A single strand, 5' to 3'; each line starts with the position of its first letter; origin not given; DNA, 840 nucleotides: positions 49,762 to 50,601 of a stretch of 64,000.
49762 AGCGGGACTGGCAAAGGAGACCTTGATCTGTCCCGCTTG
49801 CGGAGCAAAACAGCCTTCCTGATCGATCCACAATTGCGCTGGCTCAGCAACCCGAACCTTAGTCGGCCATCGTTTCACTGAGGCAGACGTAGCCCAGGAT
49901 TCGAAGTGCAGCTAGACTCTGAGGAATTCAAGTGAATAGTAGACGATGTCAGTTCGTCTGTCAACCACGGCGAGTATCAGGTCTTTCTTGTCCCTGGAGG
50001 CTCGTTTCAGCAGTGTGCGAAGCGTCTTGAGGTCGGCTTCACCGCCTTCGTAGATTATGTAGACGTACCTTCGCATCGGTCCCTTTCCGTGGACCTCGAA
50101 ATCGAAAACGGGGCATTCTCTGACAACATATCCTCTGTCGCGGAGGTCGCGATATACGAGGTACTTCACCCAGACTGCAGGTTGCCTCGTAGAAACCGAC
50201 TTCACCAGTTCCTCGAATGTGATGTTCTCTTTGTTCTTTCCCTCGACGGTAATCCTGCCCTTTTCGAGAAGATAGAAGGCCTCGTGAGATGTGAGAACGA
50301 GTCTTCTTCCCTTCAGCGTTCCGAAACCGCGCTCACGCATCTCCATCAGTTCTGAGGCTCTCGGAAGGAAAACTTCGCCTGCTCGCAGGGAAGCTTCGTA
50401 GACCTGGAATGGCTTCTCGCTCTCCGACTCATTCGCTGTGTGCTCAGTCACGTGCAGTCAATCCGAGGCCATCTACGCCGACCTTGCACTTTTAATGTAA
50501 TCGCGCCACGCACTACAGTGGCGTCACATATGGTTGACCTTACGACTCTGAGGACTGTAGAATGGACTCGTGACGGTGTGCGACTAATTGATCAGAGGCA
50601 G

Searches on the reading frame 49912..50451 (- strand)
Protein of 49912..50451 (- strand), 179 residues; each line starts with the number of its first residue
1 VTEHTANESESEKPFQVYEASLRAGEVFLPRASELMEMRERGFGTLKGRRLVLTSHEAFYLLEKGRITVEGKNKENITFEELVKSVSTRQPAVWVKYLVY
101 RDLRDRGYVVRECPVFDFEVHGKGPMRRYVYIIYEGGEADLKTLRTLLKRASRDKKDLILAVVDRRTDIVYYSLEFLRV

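Call 11: search_protein_families(library=pfam, proteins=[window:49912-50451:-])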
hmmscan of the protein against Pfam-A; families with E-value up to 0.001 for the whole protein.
window:49912-50451:- (179 aa): 2 families
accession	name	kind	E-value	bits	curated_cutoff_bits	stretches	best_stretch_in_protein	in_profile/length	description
PF02778.19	tRNA_int_endo_N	-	1.9e-12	46.9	21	1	20-83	3-67/67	tRNA intron endonuclease, N-terminal domain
PF01974.23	tRNA_int_endo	-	1.1e-10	41.9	27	1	94-171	2-85/85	tRNA intron endonuclease, catalytic C-terminal domain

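Call 24: search_solved_structures(query=window:49912-50451:-, max_evalue=0.01, show_alignments=2)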
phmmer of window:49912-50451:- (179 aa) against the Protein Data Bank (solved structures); distinct sequences matched with E-value up to 0.01: 13.
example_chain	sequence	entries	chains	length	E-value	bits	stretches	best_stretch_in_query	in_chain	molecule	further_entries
5x89_A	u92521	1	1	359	1e-22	83.8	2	35-165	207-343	EndA-like protein,tRNA-splicing endonuclease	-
1a79_A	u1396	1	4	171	1.1e-16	64.2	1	35-177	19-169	TRNA ENDONUCLEASE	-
4fz2_A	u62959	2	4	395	7.8e-13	51.7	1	32-114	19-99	tRNA intron endonuclease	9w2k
2cv8_A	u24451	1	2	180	1e-09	41.6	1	50-172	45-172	tRNA-splicing endonuclease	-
1r0v_A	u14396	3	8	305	1.3e-09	41.2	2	31-117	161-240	tRNA-intron endonuclease | Putative tRNA-intron endonuclease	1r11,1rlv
2gjw_A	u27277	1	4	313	1.4e-09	41.1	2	31-116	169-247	tRNA-splicing endonuclease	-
3p1y_A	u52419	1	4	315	3.5e-08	36.6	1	37-173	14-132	tRNA-splicing endonuclease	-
3p1z_B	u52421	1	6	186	3.8e-07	33.2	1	51-178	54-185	tRNA-splicing endonuclease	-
2zyz_B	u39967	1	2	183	6.9e-07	32.4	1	50-147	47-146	tRNA-splicing endonuclease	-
3ajv_B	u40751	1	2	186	6.9e-07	32.3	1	51-177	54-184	tRNA-splicing endonuclease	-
3iey_A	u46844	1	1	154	3.3e-06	30.1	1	55-122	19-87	tRNA-splicing endonuclease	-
3iey_B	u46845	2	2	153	0.0017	21.4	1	72-178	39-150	NEQ261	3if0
2zyz_A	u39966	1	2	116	0.0032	20.4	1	98-178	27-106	Putative uncharacterized protein PAE0789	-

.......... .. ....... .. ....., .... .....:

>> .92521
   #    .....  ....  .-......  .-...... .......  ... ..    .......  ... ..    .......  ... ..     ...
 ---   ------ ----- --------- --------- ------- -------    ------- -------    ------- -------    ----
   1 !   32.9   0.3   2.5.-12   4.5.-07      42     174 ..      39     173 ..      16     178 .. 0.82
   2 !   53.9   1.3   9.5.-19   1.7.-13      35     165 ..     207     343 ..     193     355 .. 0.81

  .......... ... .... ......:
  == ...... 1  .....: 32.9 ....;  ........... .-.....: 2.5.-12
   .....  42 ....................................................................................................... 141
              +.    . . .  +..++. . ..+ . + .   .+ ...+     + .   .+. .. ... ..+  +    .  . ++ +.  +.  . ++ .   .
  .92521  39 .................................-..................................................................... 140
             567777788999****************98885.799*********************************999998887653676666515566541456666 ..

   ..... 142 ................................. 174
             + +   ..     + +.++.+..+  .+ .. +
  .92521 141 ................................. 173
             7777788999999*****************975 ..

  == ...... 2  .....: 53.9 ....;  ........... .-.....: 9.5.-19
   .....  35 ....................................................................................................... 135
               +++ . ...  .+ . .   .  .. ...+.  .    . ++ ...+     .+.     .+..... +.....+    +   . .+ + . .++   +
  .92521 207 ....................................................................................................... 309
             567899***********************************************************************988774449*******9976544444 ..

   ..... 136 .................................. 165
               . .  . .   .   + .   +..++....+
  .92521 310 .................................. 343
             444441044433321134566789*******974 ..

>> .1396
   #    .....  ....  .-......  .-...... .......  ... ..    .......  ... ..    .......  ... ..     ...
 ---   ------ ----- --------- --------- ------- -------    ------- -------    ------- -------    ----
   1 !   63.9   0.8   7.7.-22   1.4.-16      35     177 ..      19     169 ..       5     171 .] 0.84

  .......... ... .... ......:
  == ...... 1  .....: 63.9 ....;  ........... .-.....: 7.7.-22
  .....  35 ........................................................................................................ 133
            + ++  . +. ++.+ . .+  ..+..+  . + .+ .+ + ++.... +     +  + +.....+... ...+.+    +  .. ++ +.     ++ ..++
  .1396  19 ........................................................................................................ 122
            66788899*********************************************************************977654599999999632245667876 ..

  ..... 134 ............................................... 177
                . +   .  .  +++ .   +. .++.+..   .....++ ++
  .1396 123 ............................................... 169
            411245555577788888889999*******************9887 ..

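Call 49: search_protein_families(library=ncbifam, proteins=[window:49912-50451:-], max_evalue=0.01)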
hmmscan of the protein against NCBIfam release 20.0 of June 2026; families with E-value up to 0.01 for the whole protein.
window:49912-50451:- (179 aa): 7 families
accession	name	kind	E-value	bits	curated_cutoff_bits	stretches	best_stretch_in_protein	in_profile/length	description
NF006795.0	PRK09300.1-3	equivalog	7.9e-26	90.8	501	1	40-176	23-163/350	tRNA splicing endonuclease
NF006796.0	PRK09300.1-4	equivalog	3.8e-18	65.6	518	1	40-174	22-155/335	tRNA splicing endonuclease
TIGR00324.1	endA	equivalog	4.1e-13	49.6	59.6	1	42-176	27-176/177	tRNA-intron lyase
NF006794.0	PRK09300.1-1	equivalog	1.9e-11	43.5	383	1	40-174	23-158/346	tRNA splicing endonuclease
NF007085.0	PRK09539.1-2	equivalog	1.4e-06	28.5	157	1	71-176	15-119/124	tRNA-splicing endonuclease subunit beta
NF006797.0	PRK09300.1-5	equivalog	1.4e-05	24.5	292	1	43-175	28-141/290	tRNA splicing endonuclease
NF007086.0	PRK09539.1-3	equivalog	0.00013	22.6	101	1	97-175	8-85/92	tRNA-splicing endonuclease subunit beta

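Call 50: find_homologous_proteins(query=window:49912-50451:-, max_evalue=0.00001)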
Query window:49912-50451:- (179 aa): 562 proteins with E <= 0.00001 among 672 candidates; the best 120 are listed.
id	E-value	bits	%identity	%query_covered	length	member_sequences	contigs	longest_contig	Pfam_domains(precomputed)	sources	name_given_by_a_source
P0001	3.6e-110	383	98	100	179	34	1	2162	PF01974.24,PF02778.20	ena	-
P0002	6.2e-109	379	96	100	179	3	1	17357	PF01974.24,PF02778.20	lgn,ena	-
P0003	9.0e-109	379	96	100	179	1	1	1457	PF01974.24,PF02778.20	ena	-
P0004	2.3e-108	377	96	100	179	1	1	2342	PF01974.24,PF02778.20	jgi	-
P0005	2.9e-108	377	96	100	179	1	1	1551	PF01974.24,PF02778.20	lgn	-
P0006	4.2e-108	376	96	100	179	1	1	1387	PF01974.24,PF02778.20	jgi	-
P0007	5.0e-104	363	92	100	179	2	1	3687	PF01974.24,PF02778.20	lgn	-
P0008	1.1e-103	362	92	100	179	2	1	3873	PF01974.24,PF02778.20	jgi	jgi:tRNA-intron endonuclease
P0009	9.7e-103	359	91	100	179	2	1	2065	PF01974.24,PF02778.20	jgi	-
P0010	5.1e-102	357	90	100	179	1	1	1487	PF01974.24,PF02778.20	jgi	jgi:tRNA-intron endonuclease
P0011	5.1e-102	357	91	100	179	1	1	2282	PF01974.24,PF02778.20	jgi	jgi:tRNA-intron endonuclease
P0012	6.0e-102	356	91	100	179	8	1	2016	PF01974.24,PF02778.20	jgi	jgi:tRNA-intron endonuclease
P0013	1.6e-101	355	91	100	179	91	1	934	PF01974.24,PF02778.20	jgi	jgi:tRNA-intron endonuclease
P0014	2.2e-99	348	89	100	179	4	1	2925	PF01974.24,PF02778.20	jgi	jgi:tRNA-intron endonuclease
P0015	4.3e-99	347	87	100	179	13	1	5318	PF01974.24,PF02778.20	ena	-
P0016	7.2e-99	346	88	100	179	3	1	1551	PF01974.24,PF02778.20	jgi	-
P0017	2.5e-98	345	87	100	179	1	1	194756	PF01974.24,PF02778.20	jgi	jgi:tRNA-intron endonuclease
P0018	3.1e-98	344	87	100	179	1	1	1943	PF01974.24,PF02778.20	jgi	jgi:tRNA-intron endonuclease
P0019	2.7e-97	341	87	100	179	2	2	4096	PF01974.24,PF02778.20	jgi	jgi:tRNA-intron endonuclease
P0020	5.4e-97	340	86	100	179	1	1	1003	PF01974.24,PF02778.20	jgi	jgi:tRNA-intron endonuclease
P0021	7.1e-97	340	86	99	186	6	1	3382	PF01974.24,PF02778.20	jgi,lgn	-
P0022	3.5e-96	338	88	97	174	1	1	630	PF01974.24,PF02778.20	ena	-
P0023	2.0e-95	335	87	100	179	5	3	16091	PF01974.24,PF02778.20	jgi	jgi:tRNA-intron endonuclease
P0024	2.8e-95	335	87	97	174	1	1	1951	PF01974.24,PF02778.20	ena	-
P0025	3.7e-95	334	87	97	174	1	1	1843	PF01974.24,PF02778.20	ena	-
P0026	1.4e-92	326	83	100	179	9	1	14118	PF01974.24,PF02778.20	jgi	-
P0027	2.9e-92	325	86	97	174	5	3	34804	PF01974.24,PF02778.20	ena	-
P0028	4.9e-92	324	83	99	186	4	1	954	PF01974.24,PF02778.20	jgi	-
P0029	6.3e-92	324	84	97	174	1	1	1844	PF01974.24,PF02778.20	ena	-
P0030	6.5e-92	324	81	99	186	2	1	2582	PF01974.24,PF02778.20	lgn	-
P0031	9.1e-92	323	80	97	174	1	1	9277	PF01974.24,PF02778.20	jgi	jgi:tRNA-intron endonuclease, archaea type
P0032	3.9e-91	321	84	97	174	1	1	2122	PF01974.24,PF02778.20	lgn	-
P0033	5.2e-91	321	81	99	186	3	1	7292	PF01974.24,PF02778.20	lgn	-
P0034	1.4e-90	319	81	99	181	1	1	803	PF01974.24,PF02778.20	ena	-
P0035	4.6e-90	318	80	99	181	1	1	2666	PF01974.24,PF02778.20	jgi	jgi:tRNA-intron endonuclease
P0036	5.2e-90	318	80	99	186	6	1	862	PF01974.24,PF02778.20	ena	-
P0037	5.3e-90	318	80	100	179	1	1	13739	PF01974.24,PF02778.20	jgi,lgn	-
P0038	6.6e-90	317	83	97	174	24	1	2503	PF01974.24,PF02778.20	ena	-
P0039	3.1e-89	315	80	99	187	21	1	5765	PF01974.24,PF02778.20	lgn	-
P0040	2.3e-88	312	81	97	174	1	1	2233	PF01974.24,PF02778.20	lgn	-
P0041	2.4e-88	312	79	100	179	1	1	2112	PF01974.24,PF02778.20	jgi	-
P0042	3.8e-88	311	80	99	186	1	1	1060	PF01974.24,PF02778.20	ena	-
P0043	5.1e-88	311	79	97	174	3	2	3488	PF01974.24,PF02778.20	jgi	-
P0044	6.9e-88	311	79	99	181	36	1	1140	PF01974.24,PF02778.20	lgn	-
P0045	2.4e-87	309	80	97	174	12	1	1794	PF01974.24,PF02778.20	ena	-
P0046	4.6e-86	305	79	97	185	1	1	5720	PF01974.24,PF02778.20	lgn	-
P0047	1.4e-85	303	76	100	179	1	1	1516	PF01974.24,PF02778.20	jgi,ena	-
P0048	1.4e-85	303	80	97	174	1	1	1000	PF01974.24,PF02778.20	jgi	-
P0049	1.7e-85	303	78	99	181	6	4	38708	PF01974.24,PF02778.20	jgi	-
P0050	6.2e-85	301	77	99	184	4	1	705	PF01974.24,PF02778.20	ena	-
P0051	1.5e-84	300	77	99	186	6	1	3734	PF01974.24,PF02778.20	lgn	-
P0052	1.1e-83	297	77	97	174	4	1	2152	PF01974.24,PF02778.20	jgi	jgi:tRNA-intron endonuclease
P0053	1.2e-82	294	77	97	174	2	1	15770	PF01974.24,PF02778.20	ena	-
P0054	7.8e-81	288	75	97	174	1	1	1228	PF01974.24,PF02778.20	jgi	-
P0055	8.0e-81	288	75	97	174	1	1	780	PF01974.24,PF02778.20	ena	-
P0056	1.1e-80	287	75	97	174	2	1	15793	PF01974.24,PF02778.20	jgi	-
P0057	1.9e-80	286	76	97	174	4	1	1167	PF01974.24,PF02778.20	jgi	-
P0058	6.3e-80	285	74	97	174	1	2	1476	PF01974.24,PF02778.20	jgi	jgi:tRNA-intron endonuclease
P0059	9.2e-80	284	75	97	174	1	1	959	PF01974.24,PF02778.20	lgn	-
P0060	2.4e-79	283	76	97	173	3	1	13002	PF01974.24,PF02778.20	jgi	-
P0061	3.6e-79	282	74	97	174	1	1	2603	PF01974.24,PF02778.20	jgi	-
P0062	5.7e-79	282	72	99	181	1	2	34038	PF01974.24,PF02778.20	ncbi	-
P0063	3.0e-78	279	73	97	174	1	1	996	PF01974.24,PF02778.20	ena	-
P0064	1.7e-75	270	85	80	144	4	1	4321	PF01974.24,PF02778.20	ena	-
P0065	2.0e-75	270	76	91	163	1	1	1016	PF01974.24,PF02778.20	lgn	-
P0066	4.0e-74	266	71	97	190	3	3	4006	PF01974.24,PF02778.20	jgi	jgi:tRNA-intron endonuclease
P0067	1.3e-73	264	69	97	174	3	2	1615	PF01974.24,PF02778.20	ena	-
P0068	2.2e-72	260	80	85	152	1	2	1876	PF01974.24,PF02778.20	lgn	-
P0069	1.9e-68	247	76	85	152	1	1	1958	PF01974.24,PF02778.20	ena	-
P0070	6.8e-67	242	77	80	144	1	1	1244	PF01974.24,PF02778.20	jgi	jgi:tRNA-intron endonuclease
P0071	8.8e-64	232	76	80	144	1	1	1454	PF01974.24,PF02778.20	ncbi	-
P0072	1.7e-59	218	61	92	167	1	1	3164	PF01974.24,PF02778.20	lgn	-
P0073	6.7e-58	213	59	95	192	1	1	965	PF01974.24,PF02778.20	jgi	-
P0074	7.3e-58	213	60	93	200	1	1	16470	PF01974.24,PF02778.20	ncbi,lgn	-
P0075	1.1e-57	212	59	95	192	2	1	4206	PF01974.24,PF02778.20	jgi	jgi:tRNA-intron endonuclease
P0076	6.8e-57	210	59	97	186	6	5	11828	PF01974.24,PF02778.20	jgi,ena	-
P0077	3.0e-56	208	56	97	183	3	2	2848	PF01974.24,PF02778.20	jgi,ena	-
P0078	6.8e-56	207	55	100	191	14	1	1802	PF01974.24,PF02778.20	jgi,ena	-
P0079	3.5e-55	204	54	100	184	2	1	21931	PF01974.24,PF02778.20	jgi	-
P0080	4.5e-55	204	57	94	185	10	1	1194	PF01974.24,PF02778.20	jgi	-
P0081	8.2e-55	203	53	99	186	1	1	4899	PF01974.24,PF02778.20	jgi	-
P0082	1.0e-54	203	55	100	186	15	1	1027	PF01974.24,PF02778.20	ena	-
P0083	1.4e-54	202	54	99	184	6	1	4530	PF01974.24,PF02778.20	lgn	-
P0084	1.5e-54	202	56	99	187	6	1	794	PF01974.24,PF02778.20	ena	-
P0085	1.7e-54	202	54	99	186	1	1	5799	PF01974.24,PF02778.20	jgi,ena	-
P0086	2.0e-54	202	56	97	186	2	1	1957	PF01974.24,PF02778.20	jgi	jgi:tRNA-intron endonuclease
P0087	2.5e-54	201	56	94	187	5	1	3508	PF01974.24,PF02778.20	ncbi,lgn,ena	-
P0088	2.6e-54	201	57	94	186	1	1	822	PF01974.24,PF02778.20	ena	-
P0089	3.0e-54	201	59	92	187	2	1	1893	PF01974.24,PF02778.20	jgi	jgi:tRNA-intron endonuclease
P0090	3.0e-54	201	59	86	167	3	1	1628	PF01974.24,PF02778.20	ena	-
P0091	3.3e-54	201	56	99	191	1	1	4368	PF01974.24,PF02778.20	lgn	-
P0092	3.4e-54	201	56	92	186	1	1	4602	PF01974.24,PF02778.20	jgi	jgi:tRNA-intron endonuclease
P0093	3.8e-54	201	57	96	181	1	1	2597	PF01974.24,PF02778.20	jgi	jgi:tRNA-intron endonuclease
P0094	3.9e-54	201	52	100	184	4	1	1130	PF01974.24,PF02778.20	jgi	-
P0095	4.1e-54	201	52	100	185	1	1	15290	PF01974.24,PF02778.20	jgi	jgi:tRNA-intron endonuclease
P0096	7.9e-54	200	57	93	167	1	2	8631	PF01974.24,PF02778.20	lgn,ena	-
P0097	8.0e-54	200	57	93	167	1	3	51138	PF01974.24,PF02778.20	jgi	-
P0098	1.2e-53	199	54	99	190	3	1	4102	PF01974.24,PF02778.20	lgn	-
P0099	1.4e-53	199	57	93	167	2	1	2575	PF01974.24,PF02778.20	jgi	jgi:tRNA-intron endonuclease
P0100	1.4e-53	199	54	99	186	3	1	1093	PF01974.24,PF02778.20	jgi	jgi:tRNA-intron endonuclease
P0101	1.6e-53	199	54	98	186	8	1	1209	PF01974.24,PF02778.20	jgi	-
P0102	1.6e-53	199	57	93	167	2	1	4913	PF01974.24,PF02778.20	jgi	-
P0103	1.9e-53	199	52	100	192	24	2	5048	PF01974.24,PF02778.20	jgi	jgi:tRNA-intron endonuclease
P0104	2.6e-53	198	55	100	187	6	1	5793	PF01974.24,PF02778.20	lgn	-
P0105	3.4e-53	198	53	100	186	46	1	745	PF01974.24,PF02778.20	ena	-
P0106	3.8e-53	198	56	92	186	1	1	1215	PF01974.24,PF02778.20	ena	-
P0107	3.8e-53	198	53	100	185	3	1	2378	PF01974.24,PF02778.20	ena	-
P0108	4.6e-53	197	53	100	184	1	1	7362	PF01974.24,PF02778.20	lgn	-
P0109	5.3e-53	197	54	98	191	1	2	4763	PF01974.24,PF02778.20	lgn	-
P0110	6.1e-53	197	52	99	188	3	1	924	PF01974.24,PF02778.20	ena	-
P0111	6.4e-53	197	54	100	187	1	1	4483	PF01974.24,PF02778.20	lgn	-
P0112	7.7e-53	197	52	99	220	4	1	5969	PF01974.24,PF02778.20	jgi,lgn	jgi:tRNA-intron endonuclease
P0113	8.9e-53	196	55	97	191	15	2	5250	PF01974.24,PF02778.20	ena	-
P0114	1.0e-52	196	53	99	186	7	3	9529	PF01974.24,PF02778.20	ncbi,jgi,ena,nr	ncbi:MAG TPA: hypothetical protein VEI80_03055 [Candidatus Acidoferrales bacterium]|nr:hypothetical 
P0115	1.2e-52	196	54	98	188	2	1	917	PF01974.24,PF02778.20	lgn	-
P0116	1.4e-52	196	53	99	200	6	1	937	PF01974.24,PF02778.20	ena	-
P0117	1.8e-52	195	53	100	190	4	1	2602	PF01974.24,PF02778.20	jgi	jgi:tRNA-intron endonuclease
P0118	1.9e-52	195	55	96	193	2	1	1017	PF01974.24,PF02778.20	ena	-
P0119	2.0e-52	195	55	99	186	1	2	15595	PF01974.24,PF02778.20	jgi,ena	-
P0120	2.0e-52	195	54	98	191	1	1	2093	PF01974.24,PF02778.20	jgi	jgi:tRNA-intron endonuclease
